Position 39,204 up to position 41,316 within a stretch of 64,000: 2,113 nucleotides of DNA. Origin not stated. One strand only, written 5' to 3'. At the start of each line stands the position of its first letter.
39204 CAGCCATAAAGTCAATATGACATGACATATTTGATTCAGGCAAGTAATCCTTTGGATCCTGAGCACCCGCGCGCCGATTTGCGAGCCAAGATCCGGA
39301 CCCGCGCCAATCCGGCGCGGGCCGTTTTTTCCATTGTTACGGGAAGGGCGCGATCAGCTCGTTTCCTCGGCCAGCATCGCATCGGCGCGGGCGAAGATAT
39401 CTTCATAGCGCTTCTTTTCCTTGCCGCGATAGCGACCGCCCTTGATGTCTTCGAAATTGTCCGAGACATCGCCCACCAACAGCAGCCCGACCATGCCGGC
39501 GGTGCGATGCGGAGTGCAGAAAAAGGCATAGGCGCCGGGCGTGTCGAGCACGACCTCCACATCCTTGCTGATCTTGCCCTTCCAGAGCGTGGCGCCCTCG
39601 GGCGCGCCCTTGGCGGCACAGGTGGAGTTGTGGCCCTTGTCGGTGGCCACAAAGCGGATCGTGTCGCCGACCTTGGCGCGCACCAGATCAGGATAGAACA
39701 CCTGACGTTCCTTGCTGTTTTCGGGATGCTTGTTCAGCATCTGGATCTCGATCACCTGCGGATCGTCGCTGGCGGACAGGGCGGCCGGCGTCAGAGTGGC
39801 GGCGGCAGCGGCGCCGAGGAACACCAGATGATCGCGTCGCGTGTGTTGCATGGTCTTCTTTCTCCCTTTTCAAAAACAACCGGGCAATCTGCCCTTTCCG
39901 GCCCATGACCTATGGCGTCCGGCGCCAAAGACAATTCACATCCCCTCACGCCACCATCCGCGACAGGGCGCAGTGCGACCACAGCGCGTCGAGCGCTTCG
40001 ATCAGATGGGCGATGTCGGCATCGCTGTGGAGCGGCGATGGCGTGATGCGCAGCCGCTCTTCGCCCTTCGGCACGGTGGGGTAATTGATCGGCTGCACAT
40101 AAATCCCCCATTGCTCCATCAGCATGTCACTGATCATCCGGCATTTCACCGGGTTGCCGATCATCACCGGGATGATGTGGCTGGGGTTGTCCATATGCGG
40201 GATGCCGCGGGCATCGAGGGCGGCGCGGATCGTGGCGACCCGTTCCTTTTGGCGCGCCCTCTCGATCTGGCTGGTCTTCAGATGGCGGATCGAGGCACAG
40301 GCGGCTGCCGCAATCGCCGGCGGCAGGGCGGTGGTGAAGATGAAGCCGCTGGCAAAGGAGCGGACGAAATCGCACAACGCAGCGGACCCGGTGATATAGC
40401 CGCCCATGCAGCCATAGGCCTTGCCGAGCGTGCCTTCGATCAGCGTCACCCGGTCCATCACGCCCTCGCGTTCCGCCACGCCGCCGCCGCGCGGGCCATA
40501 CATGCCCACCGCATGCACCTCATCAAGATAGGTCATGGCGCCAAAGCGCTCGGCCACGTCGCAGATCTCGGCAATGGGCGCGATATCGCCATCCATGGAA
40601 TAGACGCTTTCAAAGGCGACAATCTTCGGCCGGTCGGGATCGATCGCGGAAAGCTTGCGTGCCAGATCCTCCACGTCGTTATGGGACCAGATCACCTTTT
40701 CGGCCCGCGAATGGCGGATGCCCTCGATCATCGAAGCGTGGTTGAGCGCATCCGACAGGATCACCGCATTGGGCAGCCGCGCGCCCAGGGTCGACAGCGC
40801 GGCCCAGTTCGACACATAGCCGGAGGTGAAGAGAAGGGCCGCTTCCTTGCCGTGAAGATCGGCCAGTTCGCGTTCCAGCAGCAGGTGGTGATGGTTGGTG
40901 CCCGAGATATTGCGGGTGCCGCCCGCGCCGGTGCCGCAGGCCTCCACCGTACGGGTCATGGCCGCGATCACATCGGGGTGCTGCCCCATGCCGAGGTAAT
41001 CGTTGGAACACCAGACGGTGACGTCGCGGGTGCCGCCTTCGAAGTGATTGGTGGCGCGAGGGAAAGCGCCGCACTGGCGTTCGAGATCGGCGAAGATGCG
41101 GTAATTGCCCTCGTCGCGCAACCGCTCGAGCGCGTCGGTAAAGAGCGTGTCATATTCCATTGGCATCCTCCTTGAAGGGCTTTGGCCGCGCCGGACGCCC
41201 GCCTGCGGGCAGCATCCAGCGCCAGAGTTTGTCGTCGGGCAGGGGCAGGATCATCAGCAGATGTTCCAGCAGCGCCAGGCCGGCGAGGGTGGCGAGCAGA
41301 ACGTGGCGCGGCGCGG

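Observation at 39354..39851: A pseudoazurin is embedded in the photosynthesis superoperon, where I recall cycA lying in R. sphaeroides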

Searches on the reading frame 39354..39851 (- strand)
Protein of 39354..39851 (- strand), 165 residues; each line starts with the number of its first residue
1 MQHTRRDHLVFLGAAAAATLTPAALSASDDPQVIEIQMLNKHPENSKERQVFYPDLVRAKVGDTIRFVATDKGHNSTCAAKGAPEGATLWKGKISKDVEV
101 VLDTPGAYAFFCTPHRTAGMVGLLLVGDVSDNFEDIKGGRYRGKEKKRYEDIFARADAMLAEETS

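Call 3: search_protein_families(library=pfam, proteins=[window:39354-39851:-])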
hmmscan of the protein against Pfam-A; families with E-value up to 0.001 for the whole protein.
window:39354-39851:- (165 aa): 1 family
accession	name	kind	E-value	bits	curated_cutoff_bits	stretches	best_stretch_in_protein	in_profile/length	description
PF00127.26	Copper-bind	-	6.9e-13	49.3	21.2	1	49-126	11-98/99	Copper binding proteins, plastocyanin/azurin family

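Call 4: search_protein_families(library=ncbifam, proteins=[window:39354-39851:-])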
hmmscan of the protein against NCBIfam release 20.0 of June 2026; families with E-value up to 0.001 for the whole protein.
window:39354-39851:- (165 aa): 3 families
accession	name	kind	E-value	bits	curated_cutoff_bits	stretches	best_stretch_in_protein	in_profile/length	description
TIGR02375.1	pseudoazurin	equivalog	1.2e-31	108.8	109.85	1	38-155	1-115/116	pseudoazurin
TIGR02656.1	cyanin_plasto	equivalog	1.4e-12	47.9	87.85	1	47-126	9-98/99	plastocyanin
TIGR03102.1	halo_cynanin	subfamily_domain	8.9e-05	22.5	93.8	1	48-126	35-114/115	halocyanin domain-containing protein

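Call 7: find_homologous_proteins(query=window:39354-39851:-)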
Query window:39354-39851:- (165 aa): 129 proteins with E <= 0.001 among 291 candidates; the best 120 are listed.
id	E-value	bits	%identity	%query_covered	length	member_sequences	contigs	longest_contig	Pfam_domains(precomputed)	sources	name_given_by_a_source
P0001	5.6e-105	366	100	100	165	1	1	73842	PF00127.27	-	-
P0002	7.2e-76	271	70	100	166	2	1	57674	PF00127.27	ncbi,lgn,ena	-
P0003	4.0e-74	266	73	97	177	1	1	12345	PF00127.27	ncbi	-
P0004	9.6e-72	258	69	100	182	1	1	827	PF00127.27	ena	-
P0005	6.5e-71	255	72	94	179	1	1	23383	PF00127.27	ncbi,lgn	-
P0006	1.7e-70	254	70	99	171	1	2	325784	PF00127.27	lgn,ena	-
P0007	1.3e-68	248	67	100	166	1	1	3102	PF00127.27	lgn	-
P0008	3.6e-66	240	66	100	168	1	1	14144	PF00127.27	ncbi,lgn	ncbi:MAG: pseudoazurin [Pseudomonadota bacterium]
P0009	8.5e-64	232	64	100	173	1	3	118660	PF00127.27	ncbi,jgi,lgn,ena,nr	ncbi:MAG: pseudoazurin [Rhodobacteraceae bacterium]|nr:pseudoazurin [Paracoccaceae bacterium]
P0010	3.8e-62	227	64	89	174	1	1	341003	PF00127.27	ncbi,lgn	-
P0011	8.3e-61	222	61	99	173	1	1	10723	PF00127.27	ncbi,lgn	ncbi:MAG: plastocyanin/azurin family copper-binding protein [Shimia sp.]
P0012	2.1e-60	221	62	100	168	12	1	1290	PF00127.27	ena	-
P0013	6.8e-60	219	65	85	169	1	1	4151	PF00127.27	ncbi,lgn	ncbi:MAG: plastocyanin/azurin family copper-binding protein [Pseudomonadota bacterium]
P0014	1.7e-59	218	61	92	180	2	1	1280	PF00127.27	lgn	-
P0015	1.7e-58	215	60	100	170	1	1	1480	PF00127.27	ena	-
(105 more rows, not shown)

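Call 9: find_encoding_contigs(protein=P0002, flank=8000, max_places=2)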
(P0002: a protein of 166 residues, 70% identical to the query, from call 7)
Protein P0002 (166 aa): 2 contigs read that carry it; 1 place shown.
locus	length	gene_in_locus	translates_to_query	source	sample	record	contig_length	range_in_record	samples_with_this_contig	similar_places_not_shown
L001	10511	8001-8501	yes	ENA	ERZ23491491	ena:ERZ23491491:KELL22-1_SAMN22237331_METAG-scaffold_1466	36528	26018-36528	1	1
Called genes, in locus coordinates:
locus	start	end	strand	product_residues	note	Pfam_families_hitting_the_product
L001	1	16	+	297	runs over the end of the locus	PF00142:Fer4_NifH, PF01656:CbiA, PF02374:ArsA_ATPase, PF10609:ParA (weak), PF13614:AAA_31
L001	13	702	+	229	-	PF13489:Methyltransf_23 (weak), PF13847:Methyltransf_31, PF08241:Methyltransf_11, PF08242:Methyltransf_12, PF13649:Methyltransf_25, PF07109:Mg-por_mtran_C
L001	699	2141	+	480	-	PF07690:MFS_1, PF03209:PUCC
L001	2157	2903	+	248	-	PF03967:PRCH, PF05239:PRC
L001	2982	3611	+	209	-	PF03703:bPH_2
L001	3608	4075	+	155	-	PF27124:PuhC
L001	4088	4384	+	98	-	-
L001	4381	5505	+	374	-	PF02915:Rubrerythrin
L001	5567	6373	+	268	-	PF12291:DUF3623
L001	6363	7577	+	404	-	PF00155:Aminotran_1_2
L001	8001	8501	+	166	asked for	PF00127:Copper-bind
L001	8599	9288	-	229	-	-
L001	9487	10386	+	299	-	PF01040:UbiA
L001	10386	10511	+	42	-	?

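Call 10: find_encoding_contigs(protein=P0009, flank=8000, max_places=2)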
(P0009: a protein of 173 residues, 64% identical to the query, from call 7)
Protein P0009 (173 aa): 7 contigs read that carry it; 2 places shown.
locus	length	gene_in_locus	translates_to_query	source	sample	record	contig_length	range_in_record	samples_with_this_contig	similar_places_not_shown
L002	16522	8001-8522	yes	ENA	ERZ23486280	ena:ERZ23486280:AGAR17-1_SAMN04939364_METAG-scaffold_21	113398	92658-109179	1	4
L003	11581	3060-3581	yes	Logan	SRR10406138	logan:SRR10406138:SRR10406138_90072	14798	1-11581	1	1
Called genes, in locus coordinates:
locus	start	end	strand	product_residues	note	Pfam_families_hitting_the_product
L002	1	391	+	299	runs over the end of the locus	PF00142:Fer4_NifH, PF01656:CbiA, PF02374:ArsA_ATPase (weak), PF13614:AAA_31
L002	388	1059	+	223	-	PF05175:MTS (weak), PF13489:Methyltransf_23, PF06325:PrmA (weak), PF13847:Methyltransf_31, PF08241:Methyltransf_11, PF08242:Methyltransf_12 (weak), PF13649:Methyltransf_25, PF07109:Mg-por_mtran_C, +1 more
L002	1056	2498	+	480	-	PF07690:MFS_1, PF03209:PUCC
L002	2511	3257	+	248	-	PF03967:PRCH, PF05239:PRC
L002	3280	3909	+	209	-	PF03703:bPH_2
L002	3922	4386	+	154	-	PF27124:PuhC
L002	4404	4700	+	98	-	-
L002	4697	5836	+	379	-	PF02915:Rubrerythrin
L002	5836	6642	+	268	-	PF12291:DUF3623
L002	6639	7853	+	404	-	PF00155:Aminotran_1_2, PF01053:Cys_Met_Meta_PP (weak)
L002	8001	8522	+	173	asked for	PF00127:Copper-bind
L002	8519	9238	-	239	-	-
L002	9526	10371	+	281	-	PF01557:FAA_hydrolase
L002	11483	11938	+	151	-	PF00258:Flavodoxin_1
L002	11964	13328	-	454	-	PF25919:BSH_CusB (faint), PF00364:Biotin_lipoyl (faint), PF25984:BSH_YknX (weak), PF25994:HH_AprE, PF26002:Beta-barrel_AprE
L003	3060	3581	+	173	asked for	PF00127:Copper-bind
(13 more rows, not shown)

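Call 21: find_related_loci(query=A2, collection=genome_contigs, flank=10000)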
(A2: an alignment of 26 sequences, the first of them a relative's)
Query A2 (165 aa) in genome_contigs; peptide patterns used: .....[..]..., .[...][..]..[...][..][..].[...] (x = any residue, [..] = any of these).
577 stretches matched a pattern; 316 encode a relative of the query (tblastn E <= 1e-3); the best 80 are kept; 80 distinct loci.
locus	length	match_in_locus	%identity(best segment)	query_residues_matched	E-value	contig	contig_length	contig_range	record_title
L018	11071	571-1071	73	1-160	3e-80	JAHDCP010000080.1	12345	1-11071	MAG: Planktomarina sp. isolate MAG-137 RZ_14669, whole genome shotgun sequence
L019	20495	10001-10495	70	1-165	1e-78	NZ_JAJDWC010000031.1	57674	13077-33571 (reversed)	MAG: Phaeobacter sp. isolate jk18x22bins.85 k141_509787, whole genome shotgun sequence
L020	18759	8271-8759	72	1-155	5e-75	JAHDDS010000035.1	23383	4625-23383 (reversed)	MAG: Planktomarina sp. isolate MAG-163 RZ_6106, whole genome shotgun sequence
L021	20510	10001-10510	64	1-165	8e-72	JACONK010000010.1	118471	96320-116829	MAG: Rhodobacteraceae bacterium isolate GM7ARB2 GM7ARB2_Ga0325873_110, whole genome shotgun sequence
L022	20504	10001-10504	64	1-165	8e-69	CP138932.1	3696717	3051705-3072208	Rhodobacteraceae bacterium MIT070201 chromosome, complete genome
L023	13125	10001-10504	66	1-165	4e-67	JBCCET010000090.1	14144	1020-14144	MAG: Pseudomonadota bacterium isolate P01_B01_bin.113 k141_3633796_length_14144_cov_21.7630, whole genome shotgun sequen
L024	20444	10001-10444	64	19-165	4e-64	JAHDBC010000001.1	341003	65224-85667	MAG: Planktomarina sp. isolate MAG-101 RZ_41, whole genome shotgun sequence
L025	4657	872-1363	61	1-165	2e-63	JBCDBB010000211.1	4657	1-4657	MAG: Pseudomonadota bacterium isolate P01_F01_bin.73 k141_1998268_length_4657_cov_11.0000, whole genome shotgun sequence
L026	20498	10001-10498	60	1-165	7e-63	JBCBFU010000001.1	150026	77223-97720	MAG: Pseudomonadota bacterium isolate J06613_7 NODE_1_length_150026_cov_8.056700, whole genome shotgun sequence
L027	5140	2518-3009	60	1-165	2e-61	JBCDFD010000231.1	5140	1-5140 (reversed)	MAG: Pseudomonadota bacterium isolate P01_H01_bin.100 k141_970516_length_5140_cov_9.0000, whole genome shotgun sequence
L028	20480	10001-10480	59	1-155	8e-60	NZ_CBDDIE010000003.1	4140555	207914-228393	MAG: Aliiroseovarius sp. isolate ee146cc7-8927-490a-8d4f-c119b52f314b chromosome_2, whole genome shotgun sequence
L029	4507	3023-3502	58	1-163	2e-57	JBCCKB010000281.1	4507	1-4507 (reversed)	MAG: Pseudomonadota bacterium isolate P01_C01_bin.127 k141_2528498_length_4507_cov_17.0000, whole genome shotgun sequenc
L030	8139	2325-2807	55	1-163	7e-57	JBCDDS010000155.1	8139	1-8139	MAG: Pseudomonadota bacterium isolate P01_G01_bin.46 k141_51063_length_8139_cov_48.6564, whole genome shotgun sequence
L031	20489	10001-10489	56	1-160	5e-57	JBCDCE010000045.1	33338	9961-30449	MAG: Pseudomonadota bacterium isolate P01_G01_bin.1 k141_3195403_length_33338_cov_18.0000, whole genome shotgun sequence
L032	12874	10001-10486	56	1-165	9e-57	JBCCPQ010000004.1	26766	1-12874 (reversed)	MAG: Pseudomonadota bacterium isolate P01_D01_bin.131 k141_828476_length_26766_cov_40.3363, whole genome shotgun sequenc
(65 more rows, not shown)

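Call 30: search_dna_similar(query=P0001, collection=plasmids, mode=protein, max_rows=25)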
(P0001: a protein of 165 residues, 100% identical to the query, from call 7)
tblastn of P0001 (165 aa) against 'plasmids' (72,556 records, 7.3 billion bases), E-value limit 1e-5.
Records with a match: 340; places in all: 372; records where one place covers at least 80% of the query: 1.
Best place of each record, by identity: <60% 340.
By first word of the organism name: Rhizobium 124; Sinorhizobium 67; Paracoccus 22; Shinella 12; Roseomonas 12; Mesorhizobium 11; Ensifer 10; Phaeobacter 7; Sphingobium 4; Nitratireductor 3; and 45 more.
By predicted mobility (MOB-suite, as given by PLSDB): non-mobilizable 185; conjugative 141; mobilizable 14.
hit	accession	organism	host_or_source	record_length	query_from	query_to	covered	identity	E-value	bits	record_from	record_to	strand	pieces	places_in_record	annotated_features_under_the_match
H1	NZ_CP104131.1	Sinorhizobium sp. K101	Phaseolus vulgaris,cell ...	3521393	36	157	74%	50.0%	4e-23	101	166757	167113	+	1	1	none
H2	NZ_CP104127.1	Sinorhizobium sp. M103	Phaseolus vulgaris,cell ...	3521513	36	157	74%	50.0%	4e-23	101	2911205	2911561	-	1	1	none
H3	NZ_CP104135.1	Sinorhizobium sp. C101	Phaseolus vulgaris,cell ...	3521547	36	157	74%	50.0%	4e-23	101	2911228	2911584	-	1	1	none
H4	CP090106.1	Sinorhizobium meliloti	Medicago,Cell culture,Plant nodule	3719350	35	154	73%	46.7%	1e-21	97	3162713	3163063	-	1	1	pseudoazurin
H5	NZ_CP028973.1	Aminobacter sp. MSH1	Soil,Dichlobenil-treated soil sampled ...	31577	36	158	75%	45.5%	2e-21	97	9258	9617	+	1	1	pseudoazurin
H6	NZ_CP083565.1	Sulfitobacter sp. W027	-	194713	32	157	76%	39.7%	2e-17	85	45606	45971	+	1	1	pseudoazurin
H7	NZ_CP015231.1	Tritonibacter mobilis F1926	cell culture,seawater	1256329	32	155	75%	40.3%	5e-15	78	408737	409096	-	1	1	record has no annotation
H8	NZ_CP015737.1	Shinella sp. HZN7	-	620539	32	158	77%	38.6%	1e-15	80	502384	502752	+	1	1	pseudoazurin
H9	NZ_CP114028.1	Jiella pelagia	whole organism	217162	35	131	59%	49.5%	1e-20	94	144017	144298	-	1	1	pseudoazurin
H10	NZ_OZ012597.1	Shinella sp. WSD5-1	-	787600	32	158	77%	37.8%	5e-17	84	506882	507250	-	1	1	pseudoazurin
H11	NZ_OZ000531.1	Shinella sp. WSC3-e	-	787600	36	158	75%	39.0%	6e-17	84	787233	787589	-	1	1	none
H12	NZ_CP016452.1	Sinorhizobium sp. RAC02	Microbial isolate,Algal phycosphere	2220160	32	158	77%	37.0%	3e-16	82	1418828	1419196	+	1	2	none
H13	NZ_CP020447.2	Paracoccus yeei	Homo sapiens,Urine suprapubic aspirate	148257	35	164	79%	35.4%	4e-14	76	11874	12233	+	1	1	pseudoazurin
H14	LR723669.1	Rhizobium sp. Khangiran2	contaminated soil sample obtained from ...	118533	32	135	63%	44.2%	8e-22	98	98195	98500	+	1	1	pseudoazurin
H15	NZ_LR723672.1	Pseudorhizobium flavum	Paddy soil under the long-term ...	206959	32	135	63%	44.2%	8e-22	98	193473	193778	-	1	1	pseudoazurin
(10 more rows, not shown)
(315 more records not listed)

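Call 41: search_solved_structures(query=P0001, show_alignments=2)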
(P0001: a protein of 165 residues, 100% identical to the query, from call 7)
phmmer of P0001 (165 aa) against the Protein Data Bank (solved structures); distinct sequences matched with E-value up to 0.001: 38.
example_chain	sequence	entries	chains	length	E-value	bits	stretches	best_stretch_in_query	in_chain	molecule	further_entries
3tu6_A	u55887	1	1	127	3.9e-31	111.2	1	35-157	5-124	Pseudoazurin (Blue copper protein)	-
1pmy_A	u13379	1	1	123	1.5e-22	83.3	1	34-155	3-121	PSEUDOAZURIN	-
9m62_A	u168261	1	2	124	2e-22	82.9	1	34-151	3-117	Pseudoazurin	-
8hm9_A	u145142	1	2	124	3.4e-22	82.2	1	34-151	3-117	Pseudoazurin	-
1bqk_A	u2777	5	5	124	3.5e-22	82.1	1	34-151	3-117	PSEUDOAZURIN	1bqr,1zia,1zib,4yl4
5z0x_A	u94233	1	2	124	4.8e-22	81.7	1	35-151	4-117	Pseudoazurin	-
5ztd_A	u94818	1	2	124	5.8e-22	81.4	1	35-151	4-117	Pseudoazurin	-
6akn_A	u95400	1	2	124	5.9e-22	81.4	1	35-151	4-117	Pseudoazurin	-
5ysg_A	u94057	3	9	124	6.1e-22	81.4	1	35-151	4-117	Pseudoazurin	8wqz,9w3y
6ifp_A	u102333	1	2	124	7.8e-22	81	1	35-151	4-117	Pseudoazurin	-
2jkw_A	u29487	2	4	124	8e-22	81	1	35-151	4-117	PSEUDOAZURIN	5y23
5yw3_A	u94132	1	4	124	2.5e-21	79.4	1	34-151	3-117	Pseudoazurin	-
5x31_A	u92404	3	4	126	2.9e-21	79.1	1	33-156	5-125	Pseudoazurin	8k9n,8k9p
1paz_A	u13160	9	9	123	4e-21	78.7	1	34-156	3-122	PSEUDOAZURIN PRECURSOR | PSEUDOAZURIN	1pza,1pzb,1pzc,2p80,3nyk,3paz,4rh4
4bwu_A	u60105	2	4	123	4.4e-21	78.6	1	35-152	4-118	PSEUDOAZURIN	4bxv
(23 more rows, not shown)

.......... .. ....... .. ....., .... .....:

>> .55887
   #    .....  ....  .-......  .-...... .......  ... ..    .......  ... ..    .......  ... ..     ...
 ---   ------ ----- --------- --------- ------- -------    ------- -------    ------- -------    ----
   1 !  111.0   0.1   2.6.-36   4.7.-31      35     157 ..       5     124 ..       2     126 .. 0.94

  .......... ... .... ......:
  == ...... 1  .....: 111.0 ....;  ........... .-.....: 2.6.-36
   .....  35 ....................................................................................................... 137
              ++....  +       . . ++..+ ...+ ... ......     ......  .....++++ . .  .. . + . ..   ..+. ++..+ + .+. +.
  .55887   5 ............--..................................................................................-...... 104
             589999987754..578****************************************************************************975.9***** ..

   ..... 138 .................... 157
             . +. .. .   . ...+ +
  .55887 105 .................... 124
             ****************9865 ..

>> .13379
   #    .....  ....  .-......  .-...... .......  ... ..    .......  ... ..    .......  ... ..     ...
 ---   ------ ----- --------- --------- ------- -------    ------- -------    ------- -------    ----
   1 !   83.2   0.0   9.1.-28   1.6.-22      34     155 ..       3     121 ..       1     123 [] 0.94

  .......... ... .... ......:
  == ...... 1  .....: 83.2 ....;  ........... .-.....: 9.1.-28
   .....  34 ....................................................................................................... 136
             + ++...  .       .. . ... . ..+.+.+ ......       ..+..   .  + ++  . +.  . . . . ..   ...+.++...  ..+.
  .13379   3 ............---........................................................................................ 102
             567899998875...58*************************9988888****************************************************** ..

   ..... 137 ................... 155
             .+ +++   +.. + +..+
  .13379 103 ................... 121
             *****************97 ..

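Call 67: predict_structure(alignment_id=A2)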
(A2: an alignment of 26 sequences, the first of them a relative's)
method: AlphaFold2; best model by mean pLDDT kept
length: 165 residues; sequences in the alignment: 26
mean_pLDDT: 88.1   pTM: 0.78
mean pLDDT of the five models: 88.1, 87.8, 87.7, 87.5, 87.5
residues with pLDDT >= 90: 132; 70-90: 4; 50-70: 8; < 50: 21
segments of 3 or more residues with pLDDT < 50: 1-4, 13-21, 23-26
pLDDT, mean of each block of 10 residues (from residue 1): 49 43 54 97 96 98 98 98 96 98 98 97 98 97 97 98 86
secondary structure, 60 per line:
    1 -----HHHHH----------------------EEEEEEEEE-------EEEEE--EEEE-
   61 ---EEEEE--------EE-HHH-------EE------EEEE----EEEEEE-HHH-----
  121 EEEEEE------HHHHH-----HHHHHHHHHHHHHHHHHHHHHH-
elements in order: H6-10 E33-41 E49-53 E56-59 E64-68 E98-101 E106-111 E121-126 H133-137 H143-164

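Call 70: fold_search(model_id=the predicted structure, library=pdb)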
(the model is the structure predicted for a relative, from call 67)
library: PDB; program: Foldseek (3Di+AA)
matches with E <= 10: 1194; with E <= 0.001: 281
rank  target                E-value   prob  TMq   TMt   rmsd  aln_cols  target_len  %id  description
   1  3tu6                  1.1e-16  1.00  0.70  0.91   1.1       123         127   46  The Structure of a Pseudoazurin From Sinorhizobium meliltoi (released 2012-05-30)
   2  2jkw_A                1.0e-15  1.00  0.70  0.93   1.5       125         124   37  Pseudoazurin M16F (released 2008-11-04)
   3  1zia                  1.4e-15  1.00  0.70  0.93   1.5       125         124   37  OXIDIZED PSEUDOAZURIN (released 1997-04-01)
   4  6akn_A                2.2e-15  1.00  0.70  0.92   1.5       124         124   37  X-ray Crystal Structure of Pseudoazurin Met16Leu Variant (released 2019-09-04)
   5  5xmo                  2.2e-15  1.00  0.70  0.92   1.6       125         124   36  X-ray crystal structure of Pseudoazurin Met16Phe/Thr36Lys variant (released 2018-05-16)
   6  4paz                  2.5e-15  1.00  0.69  0.92   1.6       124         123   37  OXIDIZED MUTANT P80A PSEUDOAZURIN FROM A. FAECALIS (released 1997-08-20)
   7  1paz                  3.2e-15  1.00  0.68  0.93   1.5       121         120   37  REFINEMENT OF THE STRUCTURE OF PSEUDOAZURIN FROM ALCALIGENES FAECALIS S-6 AT 1.55 ANGSTROMS RESOLUTION (released 1988-10-09)
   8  1pzc                  3.4e-15  1.00  0.69  0.92   1.5       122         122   38  APO-PSEUDOAZURIN (METAL FREE PROTEIN) (released 1995-09-15)
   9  6ifp_A                3.6e-15  1.00  0.70  0.93   1.4       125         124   37  X-ray Crystal Structure of Pseudoazurin Met16Ile Variant (released 2019-09-25)
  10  5z0x_A                3.6e-15  1.00  0.70  0.92   1.5       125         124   37  X-ray Crystal Structure of Pseudoazurin Met16Tyr Variant (released 2018-12-26)
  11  5x31_A                3.8e-15  1.00  0.71  0.93   1.5       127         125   37  Pseudoazurin from Alcaligenes faecalis (space group P65) (released 2017-04-12)
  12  8k9p                  3.8e-15  1.00  0.70  0.93   1.5       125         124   37  Neutron X-ray joint structure of pseudoazurin from Alcaligenes faecalis (released 2024-02-14)
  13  3paz                  4.9e-15  1.00  0.69  0.92   1.6       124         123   38  REDUCED NATIVE PSEUDOAZURIN FROM A. FAECALIS (released 1997-08-20)
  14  6paz                  5.9e-15  1.00  0.69  0.92   1.6       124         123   37  OXIDIZED MUTANT P80I PSEUDOAZURIN FROM A. FAECALIS (released 1997-08-20)
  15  1pmy                  6.3e-15  1.00  0.70  0.93   1.4       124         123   40  REFINED CRYSTAL STRUCTURE OF PSEUDOAZURIN FROM METHYLOBACTERIUM EXTORQUENS AM1 AT 1.5 ANGSTROMS RESOLUTION (released 1994-07-31)
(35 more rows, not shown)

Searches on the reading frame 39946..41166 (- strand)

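Call 3: search_protein_families(library=pfam, proteins=[window:39946-41166:-])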
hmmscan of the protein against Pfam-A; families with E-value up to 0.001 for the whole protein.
window:39946-41166:- (406 aa): 3 families
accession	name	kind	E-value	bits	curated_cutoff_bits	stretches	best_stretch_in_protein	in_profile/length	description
PF00155.27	Aminotran_1_2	-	1.8e-75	254.9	19.7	1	48-392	2-361/361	Aminotransferase class I and II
PF01053.26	Cys_Met_Meta_PP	-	1.4e-05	24.3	27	1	91-221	51-179/381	Cys/Met metabolism PLP-dependent enzyme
PF01212.27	Beta_elim_lyase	-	0.0007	19.4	27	0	89-205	29-155/288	Beta-eliminating lyase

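Call 4: search_protein_families(library=ncbifam, proteins=[window:39946-41166:-])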
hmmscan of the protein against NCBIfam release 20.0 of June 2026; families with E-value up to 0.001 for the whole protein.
window:39946-41166:- (406 aa): 12 families
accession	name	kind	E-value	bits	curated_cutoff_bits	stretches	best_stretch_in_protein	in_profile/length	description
TIGR01821.1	5aminolev_synth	equivalog_domain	5.7e-203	674.2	338.55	1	3-403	1-401/402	5-aminolevulinate synthase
TIGR00858.1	bioF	equivalog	1.1e-104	350.1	426.45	1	43-392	17-364/365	8-amino-7-oxononanoate synthase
NF005394.0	PRK06939.1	equivalog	2.5e-97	326.1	460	1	6-393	6-388/397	glycine C-acetyltransferase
TIGR01825.1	gly_Cac_T_rel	subfamily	8.3e-88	294.6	535.4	1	13-394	5-377/385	BioF/Kbl family PLP-dependent acyltransferase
TIGR01822.1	2am3keto_CoA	equivalog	1e-84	284.7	493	1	12-392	8-383/393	glycine C-acetyltransferase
NF047599.1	SerpalmtaseBetaP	equivalog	8.2e-78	261.8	500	1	46-395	42-389/394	serine palmitoyltransferase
NF047600.1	SerpalmtaseCFB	equivalog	1.8e-74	250.8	640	1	46-397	42-390/395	serine palmitoyltransferase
NF047603.1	SerpalmtaseAlphaP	equivalog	1.3e-68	231.5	670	1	48-393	46-390/399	serine palmitoyltransferase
NF005526.0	PRK07179.1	equivalog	5.6e-51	173.4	428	1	49-402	56-402/407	alpha-hydroxyketone-type quorum-sensing autoinducer synthase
NF005697.0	PRK07505.1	subfamily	4.3e-38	131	342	1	47-395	48-398/405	hypothetical protein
NF004608.1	PRK05937.1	equivalog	1.2e-25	90.1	399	1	55-317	10-275/366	8-amino-7-oxononanoate synthase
NF041364.1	GntC_guanitoxin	equivalog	3.9e-06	26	415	1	198-375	156-338/356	guanitoxin biosynthesis PLP-dependent (S)-gamma-hydroxy-L-arginine cyclodehydratase GntC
